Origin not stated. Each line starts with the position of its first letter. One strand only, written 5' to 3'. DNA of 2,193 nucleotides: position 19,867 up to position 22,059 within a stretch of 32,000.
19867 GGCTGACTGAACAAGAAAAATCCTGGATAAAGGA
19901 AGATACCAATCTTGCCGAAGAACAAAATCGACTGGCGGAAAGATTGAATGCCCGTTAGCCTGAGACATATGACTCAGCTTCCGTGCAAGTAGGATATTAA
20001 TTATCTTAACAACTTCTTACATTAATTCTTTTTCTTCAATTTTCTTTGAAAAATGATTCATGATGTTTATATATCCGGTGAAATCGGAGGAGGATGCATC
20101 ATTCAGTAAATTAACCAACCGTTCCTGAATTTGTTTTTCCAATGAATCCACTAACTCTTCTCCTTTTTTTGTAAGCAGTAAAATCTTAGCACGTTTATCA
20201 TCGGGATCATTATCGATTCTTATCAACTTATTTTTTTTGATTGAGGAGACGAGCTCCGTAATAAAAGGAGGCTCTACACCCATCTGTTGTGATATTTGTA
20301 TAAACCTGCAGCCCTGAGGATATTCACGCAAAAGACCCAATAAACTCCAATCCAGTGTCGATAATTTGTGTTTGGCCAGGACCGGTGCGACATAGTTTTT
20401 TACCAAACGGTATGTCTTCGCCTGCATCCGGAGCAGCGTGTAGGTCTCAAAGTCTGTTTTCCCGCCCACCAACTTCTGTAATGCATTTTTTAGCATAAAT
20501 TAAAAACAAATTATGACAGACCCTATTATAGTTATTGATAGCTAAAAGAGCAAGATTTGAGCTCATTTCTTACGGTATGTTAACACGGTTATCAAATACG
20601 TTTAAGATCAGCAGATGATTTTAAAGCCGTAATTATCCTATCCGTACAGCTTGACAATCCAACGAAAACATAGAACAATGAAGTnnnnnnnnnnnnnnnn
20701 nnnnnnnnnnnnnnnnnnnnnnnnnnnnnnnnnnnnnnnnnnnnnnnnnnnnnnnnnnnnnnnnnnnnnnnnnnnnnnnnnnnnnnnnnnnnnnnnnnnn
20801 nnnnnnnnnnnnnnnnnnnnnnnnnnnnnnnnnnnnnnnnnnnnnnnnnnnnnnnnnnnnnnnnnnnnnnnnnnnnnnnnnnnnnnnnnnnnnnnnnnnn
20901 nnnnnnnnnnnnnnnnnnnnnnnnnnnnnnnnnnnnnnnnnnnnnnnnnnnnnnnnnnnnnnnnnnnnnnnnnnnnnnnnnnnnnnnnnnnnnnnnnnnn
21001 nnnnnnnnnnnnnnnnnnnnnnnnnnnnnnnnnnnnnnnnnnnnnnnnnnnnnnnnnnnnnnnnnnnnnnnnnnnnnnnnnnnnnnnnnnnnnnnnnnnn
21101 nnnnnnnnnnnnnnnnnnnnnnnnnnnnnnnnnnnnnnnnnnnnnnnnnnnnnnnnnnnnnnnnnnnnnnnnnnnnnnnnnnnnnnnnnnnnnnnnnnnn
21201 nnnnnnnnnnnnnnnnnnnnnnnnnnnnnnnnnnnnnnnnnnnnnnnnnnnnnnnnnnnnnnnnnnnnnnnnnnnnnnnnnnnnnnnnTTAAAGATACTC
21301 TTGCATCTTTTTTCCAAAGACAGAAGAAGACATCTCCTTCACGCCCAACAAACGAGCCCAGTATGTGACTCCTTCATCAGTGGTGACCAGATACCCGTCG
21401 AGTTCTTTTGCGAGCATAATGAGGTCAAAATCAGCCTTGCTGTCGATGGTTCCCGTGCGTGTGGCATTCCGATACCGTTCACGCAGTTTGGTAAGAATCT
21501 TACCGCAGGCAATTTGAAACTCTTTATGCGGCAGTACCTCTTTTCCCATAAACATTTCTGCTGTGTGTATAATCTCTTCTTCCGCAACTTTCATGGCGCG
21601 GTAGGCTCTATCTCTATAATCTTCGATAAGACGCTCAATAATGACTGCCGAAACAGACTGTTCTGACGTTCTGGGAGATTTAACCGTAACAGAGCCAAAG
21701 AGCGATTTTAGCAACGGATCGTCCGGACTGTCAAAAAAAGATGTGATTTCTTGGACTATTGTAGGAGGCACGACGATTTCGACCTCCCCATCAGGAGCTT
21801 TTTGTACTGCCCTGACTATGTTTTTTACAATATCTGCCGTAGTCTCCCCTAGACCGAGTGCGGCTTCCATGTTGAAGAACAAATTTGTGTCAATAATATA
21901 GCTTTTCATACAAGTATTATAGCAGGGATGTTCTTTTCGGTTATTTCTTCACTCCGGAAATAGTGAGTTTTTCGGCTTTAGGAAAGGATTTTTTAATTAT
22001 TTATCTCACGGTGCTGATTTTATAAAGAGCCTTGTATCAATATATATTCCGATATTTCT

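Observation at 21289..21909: HARP-like (RNA-free, protein-only RNase P) candidate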

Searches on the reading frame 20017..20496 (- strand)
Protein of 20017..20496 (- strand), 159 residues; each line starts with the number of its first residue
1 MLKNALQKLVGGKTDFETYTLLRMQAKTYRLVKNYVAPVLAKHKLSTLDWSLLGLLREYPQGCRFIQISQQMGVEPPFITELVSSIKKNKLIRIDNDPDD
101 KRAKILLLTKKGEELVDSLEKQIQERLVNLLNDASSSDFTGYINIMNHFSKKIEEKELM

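Call 13: search_protein_families(library=pfam, proteins=[window:20017-20496:-], max_evalue=0.001)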
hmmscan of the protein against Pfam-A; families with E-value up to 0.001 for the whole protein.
window:20017-20496:- (159 aa): 2 families
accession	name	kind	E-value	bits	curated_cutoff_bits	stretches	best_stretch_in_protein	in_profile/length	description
PF01047.28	MarR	-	0.00035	20.8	24.6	1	48-103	4-58/59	MarR family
PF12802.13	MarR_2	-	0.00048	20.7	27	1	45-103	3-61/61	MarR family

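Call 92: search_protein_families(library=padloc, proteins=[window:20017-20496:-], max_evalue=0.01)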
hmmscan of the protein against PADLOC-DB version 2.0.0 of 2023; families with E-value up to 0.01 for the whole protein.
window:20017-20496:- (159 aa): 1 family
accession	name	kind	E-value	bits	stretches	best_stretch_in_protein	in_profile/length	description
PDLC02975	WH_III-A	-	0.0069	14.8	0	47-123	3-72/103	-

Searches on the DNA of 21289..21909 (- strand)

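Call 30: search_rna_families(sources=[L038, L060, L062], threshold=evalue, max_evalue=0.01)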
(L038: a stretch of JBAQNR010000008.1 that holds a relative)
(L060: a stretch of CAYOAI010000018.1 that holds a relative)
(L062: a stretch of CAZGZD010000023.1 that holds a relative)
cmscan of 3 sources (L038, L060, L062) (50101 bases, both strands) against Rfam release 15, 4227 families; matches with E-value up to 0.01: 2.
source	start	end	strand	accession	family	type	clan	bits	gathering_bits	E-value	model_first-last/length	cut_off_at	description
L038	5427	5572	-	RF00174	Cobalamin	Cis-reg; riboswitch;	CL00101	51.1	31.5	6.5e-10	1-189/189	no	Cobalamin riboswitch aptamer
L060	16894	16964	-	RF01689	AdoCbl-II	Cis-reg; riboswitch;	CL00101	46.9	36.5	2.6e-08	1-81/81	no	AdoCbl-II (Cobalamin/B12) riboswitch aptamer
